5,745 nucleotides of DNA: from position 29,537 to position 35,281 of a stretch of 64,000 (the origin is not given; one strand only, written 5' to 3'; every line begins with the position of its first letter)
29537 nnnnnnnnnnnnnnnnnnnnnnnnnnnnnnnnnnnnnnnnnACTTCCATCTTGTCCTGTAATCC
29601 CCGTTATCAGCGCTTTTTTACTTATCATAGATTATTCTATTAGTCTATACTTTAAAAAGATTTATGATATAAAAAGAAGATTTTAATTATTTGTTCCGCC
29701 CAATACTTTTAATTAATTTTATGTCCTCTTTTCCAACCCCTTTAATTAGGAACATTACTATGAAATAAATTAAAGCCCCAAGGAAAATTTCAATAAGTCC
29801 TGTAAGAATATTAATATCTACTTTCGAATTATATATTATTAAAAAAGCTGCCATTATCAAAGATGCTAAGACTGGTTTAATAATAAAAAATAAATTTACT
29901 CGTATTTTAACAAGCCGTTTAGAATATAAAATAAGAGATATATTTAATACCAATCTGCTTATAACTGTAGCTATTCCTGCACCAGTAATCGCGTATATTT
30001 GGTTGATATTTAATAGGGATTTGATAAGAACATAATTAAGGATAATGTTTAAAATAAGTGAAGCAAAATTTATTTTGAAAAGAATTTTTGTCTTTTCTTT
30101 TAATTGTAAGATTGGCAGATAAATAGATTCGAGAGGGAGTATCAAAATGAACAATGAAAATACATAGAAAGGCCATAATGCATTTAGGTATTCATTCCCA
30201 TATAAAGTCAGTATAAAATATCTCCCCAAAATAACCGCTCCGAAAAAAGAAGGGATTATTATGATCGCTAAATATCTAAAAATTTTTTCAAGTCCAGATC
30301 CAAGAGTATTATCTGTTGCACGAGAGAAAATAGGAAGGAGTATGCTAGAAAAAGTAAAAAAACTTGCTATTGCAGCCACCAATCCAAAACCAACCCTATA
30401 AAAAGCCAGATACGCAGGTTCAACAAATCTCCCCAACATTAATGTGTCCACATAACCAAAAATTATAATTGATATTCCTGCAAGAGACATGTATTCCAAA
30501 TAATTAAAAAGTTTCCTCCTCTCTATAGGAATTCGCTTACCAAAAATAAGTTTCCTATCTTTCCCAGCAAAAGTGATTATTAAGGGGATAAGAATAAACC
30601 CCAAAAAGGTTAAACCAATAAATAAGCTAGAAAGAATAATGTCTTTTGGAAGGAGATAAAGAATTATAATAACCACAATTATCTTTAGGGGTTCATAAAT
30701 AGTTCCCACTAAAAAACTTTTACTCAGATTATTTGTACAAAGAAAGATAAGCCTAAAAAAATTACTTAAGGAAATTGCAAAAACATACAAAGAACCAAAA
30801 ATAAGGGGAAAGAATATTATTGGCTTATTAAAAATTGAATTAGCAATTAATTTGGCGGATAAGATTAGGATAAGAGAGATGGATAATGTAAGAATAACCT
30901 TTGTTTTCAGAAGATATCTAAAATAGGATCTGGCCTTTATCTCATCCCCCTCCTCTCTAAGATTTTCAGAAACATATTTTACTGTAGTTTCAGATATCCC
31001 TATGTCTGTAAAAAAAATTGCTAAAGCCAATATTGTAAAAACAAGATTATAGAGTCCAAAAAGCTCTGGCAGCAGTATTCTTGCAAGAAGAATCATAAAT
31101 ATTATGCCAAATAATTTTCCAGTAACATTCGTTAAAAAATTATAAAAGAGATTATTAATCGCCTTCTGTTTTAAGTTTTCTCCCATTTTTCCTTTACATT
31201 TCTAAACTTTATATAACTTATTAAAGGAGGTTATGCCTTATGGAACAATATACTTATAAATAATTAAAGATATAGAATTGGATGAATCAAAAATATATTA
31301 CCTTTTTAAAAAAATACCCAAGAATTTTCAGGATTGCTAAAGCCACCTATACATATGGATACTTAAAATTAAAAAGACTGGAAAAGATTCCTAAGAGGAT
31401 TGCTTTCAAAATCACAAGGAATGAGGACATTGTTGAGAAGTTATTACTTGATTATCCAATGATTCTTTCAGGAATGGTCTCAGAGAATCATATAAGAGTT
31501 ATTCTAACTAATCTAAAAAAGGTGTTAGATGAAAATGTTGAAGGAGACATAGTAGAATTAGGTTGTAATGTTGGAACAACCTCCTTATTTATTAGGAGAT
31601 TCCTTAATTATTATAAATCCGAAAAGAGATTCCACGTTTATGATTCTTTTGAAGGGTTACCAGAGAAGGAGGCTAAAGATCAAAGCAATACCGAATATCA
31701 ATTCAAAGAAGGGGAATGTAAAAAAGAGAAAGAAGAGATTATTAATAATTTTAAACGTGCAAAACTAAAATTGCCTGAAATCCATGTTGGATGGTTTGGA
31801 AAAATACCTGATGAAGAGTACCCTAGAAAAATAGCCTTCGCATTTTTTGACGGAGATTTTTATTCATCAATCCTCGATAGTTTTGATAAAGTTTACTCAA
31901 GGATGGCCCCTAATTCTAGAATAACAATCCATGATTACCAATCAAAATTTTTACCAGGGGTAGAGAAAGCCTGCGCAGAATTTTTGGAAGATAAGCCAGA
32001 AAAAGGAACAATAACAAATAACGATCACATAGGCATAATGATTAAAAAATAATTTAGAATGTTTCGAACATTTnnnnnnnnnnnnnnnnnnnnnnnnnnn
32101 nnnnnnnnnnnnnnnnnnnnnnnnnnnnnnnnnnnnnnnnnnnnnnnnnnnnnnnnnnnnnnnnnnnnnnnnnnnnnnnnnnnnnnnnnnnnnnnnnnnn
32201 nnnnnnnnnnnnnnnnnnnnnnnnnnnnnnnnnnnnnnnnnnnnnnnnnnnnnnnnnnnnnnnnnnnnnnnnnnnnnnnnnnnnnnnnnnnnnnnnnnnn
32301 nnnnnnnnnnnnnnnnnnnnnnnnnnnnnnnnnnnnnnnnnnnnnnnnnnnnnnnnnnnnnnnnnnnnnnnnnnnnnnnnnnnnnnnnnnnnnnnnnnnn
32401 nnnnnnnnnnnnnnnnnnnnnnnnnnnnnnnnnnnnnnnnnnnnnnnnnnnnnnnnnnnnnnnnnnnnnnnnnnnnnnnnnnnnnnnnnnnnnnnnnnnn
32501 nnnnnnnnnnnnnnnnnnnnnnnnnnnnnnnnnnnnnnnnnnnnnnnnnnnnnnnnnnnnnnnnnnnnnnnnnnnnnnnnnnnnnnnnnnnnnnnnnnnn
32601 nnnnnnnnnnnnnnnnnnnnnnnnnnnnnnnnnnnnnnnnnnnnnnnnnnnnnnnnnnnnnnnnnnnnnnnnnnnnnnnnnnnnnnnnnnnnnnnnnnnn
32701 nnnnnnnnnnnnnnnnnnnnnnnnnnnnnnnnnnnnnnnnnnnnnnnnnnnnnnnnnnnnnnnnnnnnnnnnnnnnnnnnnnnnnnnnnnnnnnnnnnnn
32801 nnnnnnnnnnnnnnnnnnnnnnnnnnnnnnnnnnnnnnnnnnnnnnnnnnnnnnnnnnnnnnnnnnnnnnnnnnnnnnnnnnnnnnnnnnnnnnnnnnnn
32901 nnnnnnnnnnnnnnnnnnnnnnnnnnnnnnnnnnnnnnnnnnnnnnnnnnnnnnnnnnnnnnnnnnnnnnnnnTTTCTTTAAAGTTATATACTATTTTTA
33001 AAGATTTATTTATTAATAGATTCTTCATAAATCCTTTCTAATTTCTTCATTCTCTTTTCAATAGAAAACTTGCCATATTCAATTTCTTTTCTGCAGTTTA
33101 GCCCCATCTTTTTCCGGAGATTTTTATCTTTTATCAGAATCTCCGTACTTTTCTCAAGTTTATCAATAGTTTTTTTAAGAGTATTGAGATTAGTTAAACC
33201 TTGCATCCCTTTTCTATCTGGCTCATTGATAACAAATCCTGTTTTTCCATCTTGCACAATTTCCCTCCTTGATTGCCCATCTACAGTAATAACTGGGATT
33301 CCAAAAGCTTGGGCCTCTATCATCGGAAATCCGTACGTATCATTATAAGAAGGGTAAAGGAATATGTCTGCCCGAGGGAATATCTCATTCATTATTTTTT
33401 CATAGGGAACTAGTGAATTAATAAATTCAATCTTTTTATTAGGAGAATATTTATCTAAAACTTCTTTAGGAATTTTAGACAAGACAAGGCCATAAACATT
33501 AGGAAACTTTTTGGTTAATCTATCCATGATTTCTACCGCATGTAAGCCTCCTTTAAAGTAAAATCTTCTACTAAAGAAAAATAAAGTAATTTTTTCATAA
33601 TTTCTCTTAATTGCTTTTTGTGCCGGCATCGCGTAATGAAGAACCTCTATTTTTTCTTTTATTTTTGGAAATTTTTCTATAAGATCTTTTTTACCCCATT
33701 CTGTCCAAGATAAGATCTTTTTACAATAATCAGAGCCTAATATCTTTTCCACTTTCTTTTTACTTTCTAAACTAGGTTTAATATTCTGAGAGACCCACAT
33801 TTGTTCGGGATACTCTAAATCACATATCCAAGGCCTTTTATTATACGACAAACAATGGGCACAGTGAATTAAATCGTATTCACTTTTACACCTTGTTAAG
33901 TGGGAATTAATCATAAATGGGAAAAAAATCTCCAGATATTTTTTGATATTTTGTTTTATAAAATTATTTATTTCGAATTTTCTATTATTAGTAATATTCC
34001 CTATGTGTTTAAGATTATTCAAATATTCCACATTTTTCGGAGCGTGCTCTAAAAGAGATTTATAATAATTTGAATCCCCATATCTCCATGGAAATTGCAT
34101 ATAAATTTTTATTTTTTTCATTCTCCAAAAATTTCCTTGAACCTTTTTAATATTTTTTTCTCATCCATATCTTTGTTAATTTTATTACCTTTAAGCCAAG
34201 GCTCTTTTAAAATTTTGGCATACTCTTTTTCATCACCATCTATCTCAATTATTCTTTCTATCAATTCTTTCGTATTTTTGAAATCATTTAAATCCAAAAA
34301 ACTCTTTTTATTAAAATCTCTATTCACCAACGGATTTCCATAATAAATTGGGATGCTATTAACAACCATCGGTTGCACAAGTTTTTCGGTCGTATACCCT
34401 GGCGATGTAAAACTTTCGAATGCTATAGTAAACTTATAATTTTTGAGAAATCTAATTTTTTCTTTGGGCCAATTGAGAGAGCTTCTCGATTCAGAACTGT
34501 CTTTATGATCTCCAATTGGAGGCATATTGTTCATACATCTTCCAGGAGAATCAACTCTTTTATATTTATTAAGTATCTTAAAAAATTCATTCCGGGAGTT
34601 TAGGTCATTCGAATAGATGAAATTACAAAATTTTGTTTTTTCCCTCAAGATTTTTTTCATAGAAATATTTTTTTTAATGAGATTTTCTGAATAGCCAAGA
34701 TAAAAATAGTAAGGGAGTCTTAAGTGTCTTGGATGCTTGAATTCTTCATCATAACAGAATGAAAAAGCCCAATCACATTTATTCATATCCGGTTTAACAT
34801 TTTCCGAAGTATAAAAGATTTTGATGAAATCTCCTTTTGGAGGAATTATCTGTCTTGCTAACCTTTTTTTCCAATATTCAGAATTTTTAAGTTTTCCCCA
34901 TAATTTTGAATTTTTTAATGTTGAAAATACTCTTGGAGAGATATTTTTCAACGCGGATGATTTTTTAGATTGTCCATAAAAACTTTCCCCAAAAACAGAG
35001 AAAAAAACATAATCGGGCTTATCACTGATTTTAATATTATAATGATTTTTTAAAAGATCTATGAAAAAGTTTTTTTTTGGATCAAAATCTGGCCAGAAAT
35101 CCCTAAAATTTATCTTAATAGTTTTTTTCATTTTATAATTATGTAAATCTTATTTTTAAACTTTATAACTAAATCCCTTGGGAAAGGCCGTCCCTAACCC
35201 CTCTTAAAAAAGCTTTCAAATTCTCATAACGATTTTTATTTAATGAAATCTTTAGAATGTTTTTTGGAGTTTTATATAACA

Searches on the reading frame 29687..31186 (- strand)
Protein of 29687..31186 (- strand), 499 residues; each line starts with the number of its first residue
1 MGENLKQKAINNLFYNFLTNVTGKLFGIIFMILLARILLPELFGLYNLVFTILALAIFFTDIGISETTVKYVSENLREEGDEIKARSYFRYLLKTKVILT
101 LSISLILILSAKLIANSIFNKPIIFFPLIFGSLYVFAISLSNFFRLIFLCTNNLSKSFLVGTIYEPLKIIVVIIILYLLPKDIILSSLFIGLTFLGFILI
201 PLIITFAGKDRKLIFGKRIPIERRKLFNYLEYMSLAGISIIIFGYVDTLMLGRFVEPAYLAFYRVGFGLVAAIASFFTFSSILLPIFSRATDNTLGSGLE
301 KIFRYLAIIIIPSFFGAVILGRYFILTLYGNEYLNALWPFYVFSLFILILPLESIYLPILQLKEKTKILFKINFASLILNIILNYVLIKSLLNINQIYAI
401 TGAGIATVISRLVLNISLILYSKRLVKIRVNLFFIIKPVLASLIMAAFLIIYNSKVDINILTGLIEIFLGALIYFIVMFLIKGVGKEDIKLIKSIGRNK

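Call 38: search_protein_families(library=pfam, proteins=[window:29687-31186:-], max_evalue=0.0001)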
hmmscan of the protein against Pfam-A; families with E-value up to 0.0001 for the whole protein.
window:29687-31186:- (499 aa): 2 families
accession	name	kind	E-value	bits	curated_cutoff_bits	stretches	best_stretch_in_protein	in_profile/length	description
PF01943.22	Polysacc_synt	-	3.5e-23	82.8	28.2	1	11-290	3-273/274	Polysaccharide biosynthesis protein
PF13440.11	Polysacc_synt_3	-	9.3e-21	74.8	23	1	33-336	1-291/293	Polysaccharide biosynthesis protein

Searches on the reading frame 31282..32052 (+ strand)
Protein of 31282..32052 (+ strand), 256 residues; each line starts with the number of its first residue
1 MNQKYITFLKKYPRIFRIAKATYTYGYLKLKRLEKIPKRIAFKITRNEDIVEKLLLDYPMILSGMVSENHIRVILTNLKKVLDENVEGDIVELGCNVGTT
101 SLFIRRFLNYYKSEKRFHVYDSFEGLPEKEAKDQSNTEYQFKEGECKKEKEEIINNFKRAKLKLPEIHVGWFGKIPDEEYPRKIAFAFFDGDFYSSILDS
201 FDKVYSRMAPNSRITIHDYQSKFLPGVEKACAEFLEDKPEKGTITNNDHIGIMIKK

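Call 38: search_protein_families(library=pfam, proteins=[window:31282-32052:+], max_evalue=0.0001)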
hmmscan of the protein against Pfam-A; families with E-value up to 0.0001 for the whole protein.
window:31282-32052:+ (256 aa): 2 families
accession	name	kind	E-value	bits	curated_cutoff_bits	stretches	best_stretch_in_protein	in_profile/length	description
PF05711.17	TylF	-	3.6e-25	89.1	23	1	53-255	58-263/264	Macrocin-O-methyltransferase (TylF)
PF13578.12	Methyltransf_24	-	9.4e-06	26.9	26.3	1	91-219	1-105/105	Methyltransferase domain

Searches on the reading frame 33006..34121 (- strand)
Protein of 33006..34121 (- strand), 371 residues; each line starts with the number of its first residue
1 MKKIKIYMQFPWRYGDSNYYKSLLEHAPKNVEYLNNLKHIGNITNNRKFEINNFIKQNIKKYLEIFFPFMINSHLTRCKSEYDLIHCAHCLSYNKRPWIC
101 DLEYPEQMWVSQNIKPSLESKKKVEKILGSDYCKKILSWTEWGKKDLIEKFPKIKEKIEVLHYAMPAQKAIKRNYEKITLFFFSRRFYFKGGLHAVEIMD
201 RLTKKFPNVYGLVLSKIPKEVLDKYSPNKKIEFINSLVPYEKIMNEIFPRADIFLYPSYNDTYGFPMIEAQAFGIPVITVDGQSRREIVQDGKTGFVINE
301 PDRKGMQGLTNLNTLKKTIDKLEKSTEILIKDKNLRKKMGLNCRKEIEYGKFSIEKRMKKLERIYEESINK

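Call 38: search_protein_families(library=pfam, proteins=[window:33006-34121:-], max_evalue=0.0001)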
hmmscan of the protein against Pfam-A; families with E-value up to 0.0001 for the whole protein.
window:33006-34121:- (371 aa): 2 families
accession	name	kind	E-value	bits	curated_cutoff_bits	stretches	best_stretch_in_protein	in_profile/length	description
PF00534.26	Glycos_transf_1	-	2.5e-17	63.4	26.4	1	172-304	10-146/172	Glycosyl transferases group 1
PF13692.12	Glyco_trans_1_4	-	9.5e-14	52.3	27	1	180-303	4-129/142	Glycosyl transferases group 1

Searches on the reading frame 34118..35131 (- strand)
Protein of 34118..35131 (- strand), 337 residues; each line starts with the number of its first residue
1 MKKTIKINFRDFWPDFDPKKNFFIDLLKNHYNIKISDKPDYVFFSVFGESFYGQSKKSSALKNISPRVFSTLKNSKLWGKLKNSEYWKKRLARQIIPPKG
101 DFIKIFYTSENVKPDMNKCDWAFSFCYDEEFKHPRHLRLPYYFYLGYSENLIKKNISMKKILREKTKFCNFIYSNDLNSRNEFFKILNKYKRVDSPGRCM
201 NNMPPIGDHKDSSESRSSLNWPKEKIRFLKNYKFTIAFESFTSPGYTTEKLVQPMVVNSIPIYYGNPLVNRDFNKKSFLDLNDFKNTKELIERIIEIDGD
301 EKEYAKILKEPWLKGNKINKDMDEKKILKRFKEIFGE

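Call 38: search_protein_families(library=pfam, proteins=[window:34118-35131:-], max_evalue=0.0001)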
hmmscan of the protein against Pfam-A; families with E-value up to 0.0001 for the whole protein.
window:34118-35131:- (337 aa): 2 families
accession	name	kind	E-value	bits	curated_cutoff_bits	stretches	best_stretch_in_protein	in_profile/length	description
PF18025.7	FucT_N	-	8.7e-21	74.6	27.2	2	7-51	1-45/91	Alpha-(1,3)-fucosyltransferase FucT N-terminal domain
PF00852.26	Glyco_transf_10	-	2.1e-19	70.3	23.9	1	163-320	2-146/182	Glycosyltransferase family 10 (fucosyltransferase) C-term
